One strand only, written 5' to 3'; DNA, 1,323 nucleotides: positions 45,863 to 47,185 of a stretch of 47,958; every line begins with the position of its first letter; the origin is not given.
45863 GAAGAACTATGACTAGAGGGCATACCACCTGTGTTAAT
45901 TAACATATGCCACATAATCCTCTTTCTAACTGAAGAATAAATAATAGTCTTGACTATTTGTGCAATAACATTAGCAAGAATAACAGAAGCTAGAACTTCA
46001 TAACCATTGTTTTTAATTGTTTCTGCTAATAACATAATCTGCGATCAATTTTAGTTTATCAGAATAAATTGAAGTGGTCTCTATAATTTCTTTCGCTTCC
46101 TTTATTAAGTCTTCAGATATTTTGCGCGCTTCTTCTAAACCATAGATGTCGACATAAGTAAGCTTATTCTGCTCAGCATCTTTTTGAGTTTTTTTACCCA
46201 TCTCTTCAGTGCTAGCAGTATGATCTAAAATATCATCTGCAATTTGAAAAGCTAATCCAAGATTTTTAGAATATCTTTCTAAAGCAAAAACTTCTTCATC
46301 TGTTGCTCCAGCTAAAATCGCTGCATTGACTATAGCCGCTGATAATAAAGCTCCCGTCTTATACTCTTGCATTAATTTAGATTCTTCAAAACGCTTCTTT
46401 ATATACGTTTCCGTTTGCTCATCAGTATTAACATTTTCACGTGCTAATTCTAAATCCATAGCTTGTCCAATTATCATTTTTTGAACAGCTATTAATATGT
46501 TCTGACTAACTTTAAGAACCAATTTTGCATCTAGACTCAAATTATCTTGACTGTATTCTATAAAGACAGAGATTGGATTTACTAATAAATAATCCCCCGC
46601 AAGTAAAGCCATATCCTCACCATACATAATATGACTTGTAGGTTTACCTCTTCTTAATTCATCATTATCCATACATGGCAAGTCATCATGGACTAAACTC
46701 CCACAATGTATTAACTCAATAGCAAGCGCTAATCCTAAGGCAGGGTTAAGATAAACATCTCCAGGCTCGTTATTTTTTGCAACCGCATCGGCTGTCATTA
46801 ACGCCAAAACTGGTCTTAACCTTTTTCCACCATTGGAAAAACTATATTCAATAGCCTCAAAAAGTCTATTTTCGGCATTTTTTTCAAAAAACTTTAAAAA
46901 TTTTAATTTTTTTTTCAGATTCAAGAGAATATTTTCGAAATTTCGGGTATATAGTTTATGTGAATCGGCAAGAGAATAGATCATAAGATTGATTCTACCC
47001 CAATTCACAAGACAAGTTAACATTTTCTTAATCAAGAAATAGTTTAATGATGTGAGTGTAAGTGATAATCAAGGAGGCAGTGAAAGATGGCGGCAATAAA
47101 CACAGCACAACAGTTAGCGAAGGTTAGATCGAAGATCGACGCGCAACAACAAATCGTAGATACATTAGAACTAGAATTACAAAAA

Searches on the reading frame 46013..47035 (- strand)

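Call 14: search_protein_families(library=pfam, proteins=[window:46013-47035:-], max_evalue=0.001)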
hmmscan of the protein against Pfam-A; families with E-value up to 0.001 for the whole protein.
window:46013-47035:- (340 aa): 1 family
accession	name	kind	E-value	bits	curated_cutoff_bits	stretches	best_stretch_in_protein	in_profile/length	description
PF00348.22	polyprenyl_synt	-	2.5e-55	187.8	27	1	57-315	3-238/251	Polyprenyl synthetase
